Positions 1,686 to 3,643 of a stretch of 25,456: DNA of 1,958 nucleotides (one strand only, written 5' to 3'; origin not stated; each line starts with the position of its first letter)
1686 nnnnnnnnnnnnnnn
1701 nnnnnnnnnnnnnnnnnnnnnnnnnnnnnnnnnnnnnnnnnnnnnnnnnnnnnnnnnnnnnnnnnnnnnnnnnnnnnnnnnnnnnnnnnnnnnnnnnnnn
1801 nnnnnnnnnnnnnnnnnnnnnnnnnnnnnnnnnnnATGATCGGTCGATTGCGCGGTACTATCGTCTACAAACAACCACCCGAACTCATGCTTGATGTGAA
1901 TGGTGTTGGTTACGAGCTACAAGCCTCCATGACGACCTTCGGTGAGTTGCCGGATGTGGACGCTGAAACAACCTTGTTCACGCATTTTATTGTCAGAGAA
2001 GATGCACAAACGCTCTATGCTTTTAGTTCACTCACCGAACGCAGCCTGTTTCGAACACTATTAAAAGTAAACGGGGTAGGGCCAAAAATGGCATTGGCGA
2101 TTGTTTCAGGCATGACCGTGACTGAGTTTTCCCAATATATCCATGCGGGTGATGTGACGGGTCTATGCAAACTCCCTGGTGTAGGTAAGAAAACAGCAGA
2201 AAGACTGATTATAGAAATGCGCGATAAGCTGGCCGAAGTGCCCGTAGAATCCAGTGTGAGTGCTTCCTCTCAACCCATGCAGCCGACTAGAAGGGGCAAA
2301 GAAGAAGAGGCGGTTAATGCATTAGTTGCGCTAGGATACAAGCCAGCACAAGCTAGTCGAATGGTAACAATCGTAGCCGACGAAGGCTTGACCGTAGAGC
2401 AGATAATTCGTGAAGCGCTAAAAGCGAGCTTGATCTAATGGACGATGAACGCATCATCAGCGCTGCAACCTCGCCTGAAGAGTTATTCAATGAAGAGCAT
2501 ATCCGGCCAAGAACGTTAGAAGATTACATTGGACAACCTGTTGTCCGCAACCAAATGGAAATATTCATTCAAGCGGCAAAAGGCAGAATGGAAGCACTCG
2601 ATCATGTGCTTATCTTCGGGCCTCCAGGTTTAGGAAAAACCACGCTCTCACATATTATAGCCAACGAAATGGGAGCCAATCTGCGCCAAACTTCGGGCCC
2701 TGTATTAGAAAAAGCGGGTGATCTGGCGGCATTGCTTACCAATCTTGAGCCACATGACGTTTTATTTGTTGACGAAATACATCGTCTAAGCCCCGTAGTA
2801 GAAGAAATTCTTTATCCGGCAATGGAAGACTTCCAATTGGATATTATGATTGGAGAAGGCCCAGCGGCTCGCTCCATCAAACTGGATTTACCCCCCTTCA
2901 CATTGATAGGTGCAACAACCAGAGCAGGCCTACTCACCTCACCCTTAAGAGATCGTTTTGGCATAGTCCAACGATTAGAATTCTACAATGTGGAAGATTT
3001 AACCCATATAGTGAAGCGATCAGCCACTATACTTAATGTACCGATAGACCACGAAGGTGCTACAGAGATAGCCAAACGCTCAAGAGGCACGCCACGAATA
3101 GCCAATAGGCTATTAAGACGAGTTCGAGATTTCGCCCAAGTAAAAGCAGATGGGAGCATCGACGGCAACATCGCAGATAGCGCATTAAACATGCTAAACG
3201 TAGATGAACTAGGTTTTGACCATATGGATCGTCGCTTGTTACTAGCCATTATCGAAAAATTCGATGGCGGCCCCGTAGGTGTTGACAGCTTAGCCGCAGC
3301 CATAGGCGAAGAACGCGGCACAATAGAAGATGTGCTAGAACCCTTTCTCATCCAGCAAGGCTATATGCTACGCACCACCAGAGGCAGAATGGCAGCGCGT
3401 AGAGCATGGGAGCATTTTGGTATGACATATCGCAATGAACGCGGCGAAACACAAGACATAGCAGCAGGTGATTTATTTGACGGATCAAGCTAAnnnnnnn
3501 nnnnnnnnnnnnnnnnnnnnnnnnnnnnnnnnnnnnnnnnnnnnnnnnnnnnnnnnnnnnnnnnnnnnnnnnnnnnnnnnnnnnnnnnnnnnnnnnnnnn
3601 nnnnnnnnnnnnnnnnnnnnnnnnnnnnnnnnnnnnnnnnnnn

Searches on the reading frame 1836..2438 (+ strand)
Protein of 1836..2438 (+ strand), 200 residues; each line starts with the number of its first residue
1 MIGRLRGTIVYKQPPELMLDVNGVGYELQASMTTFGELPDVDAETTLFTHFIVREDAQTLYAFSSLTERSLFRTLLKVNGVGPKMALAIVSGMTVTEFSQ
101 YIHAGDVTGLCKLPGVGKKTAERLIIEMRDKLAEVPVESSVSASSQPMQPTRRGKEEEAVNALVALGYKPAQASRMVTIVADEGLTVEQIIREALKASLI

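Call 51: search_protein_families(library=pfam, proteins=[window:1836-2438:+], max_evalue=0.001)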
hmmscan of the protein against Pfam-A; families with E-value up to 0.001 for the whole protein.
window:1836-2438:+ (200 aa): 7 families
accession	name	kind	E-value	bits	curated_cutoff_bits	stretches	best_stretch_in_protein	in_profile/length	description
PF01330.27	RuvA_N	-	1.6e-23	83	23.6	1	1-61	1-60/61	RuvA N terminal domain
PF14520.12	HHH_5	-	1e-16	61.6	27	1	72-130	1-57/57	Helix-hairpin-helix domain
PF07499.19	RuvA_C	-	1.9e-15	57.5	24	1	156-197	3-45/47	RuvA, C-terminal domain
PF00633.29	HHH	-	1.8e-09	37.4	24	1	107-124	10-27/30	Helix-hairpin-helix motif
PF21176.3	RecR_HhH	-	3.3e-06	27.3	27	1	109-125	7-23/45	RecR, helix-hairpin-helix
PF11798.14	IMS_HHH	-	0.00037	21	24.4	0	112-124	15-27/32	IMS family HHH motif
PF12836.13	HHH_3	-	0.00071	20.1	27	0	108-132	14-37/65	Helix-hairpin-helix motif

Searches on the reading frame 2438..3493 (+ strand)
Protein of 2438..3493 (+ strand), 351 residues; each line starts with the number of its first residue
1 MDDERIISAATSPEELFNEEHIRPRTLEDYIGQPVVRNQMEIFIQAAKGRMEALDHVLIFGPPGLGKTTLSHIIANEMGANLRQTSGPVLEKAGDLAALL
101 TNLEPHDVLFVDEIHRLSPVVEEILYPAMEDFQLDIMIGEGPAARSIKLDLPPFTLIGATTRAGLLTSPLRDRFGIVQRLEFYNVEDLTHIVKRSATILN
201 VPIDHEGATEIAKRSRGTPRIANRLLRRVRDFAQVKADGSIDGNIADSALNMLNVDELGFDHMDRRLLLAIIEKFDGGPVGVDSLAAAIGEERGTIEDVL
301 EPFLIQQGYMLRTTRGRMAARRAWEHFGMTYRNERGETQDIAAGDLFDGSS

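Call 51: search_protein_families(library=pfam, proteins=[window:2438-3493:+], max_evalue=0.001)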
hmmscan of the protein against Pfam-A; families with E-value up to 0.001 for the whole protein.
window:2438-3493:+ (351 aa): 7 families
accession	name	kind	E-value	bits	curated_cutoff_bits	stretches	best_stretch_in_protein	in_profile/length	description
PF05496.18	RuvB_N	-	2.6e-82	274.7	27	1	22-180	1-159/159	Holliday junction DNA helicase RuvB P-loop domain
PF17864.7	AAA_lid_4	-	1.7e-35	121.1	27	1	183-256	1-74/74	RuvB AAA lid domain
PF05491.19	RuvB_C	-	2.8e-22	78.9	24.7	1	257-327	1-71/72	RuvB C-terminal winged helix domain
PF00004.35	AAA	-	2.8e-20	73.5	21.2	1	57-180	1-129/131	ATPase family associated with various cellular activities (AAA)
PF07728.20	AAA_5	-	8.5e-08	32.7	22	1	56-174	1-139/139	AAA domain (dynein-related subfamily)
PF20720.3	nSTAND3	-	0.0002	21.6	27.2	1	45-112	8-72/155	Novel STAND NTPase 3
PF07726.17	AAA_3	-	0.00021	21.6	27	0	56-83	1-28/131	ATPase family associated with various cellular activities (AAA)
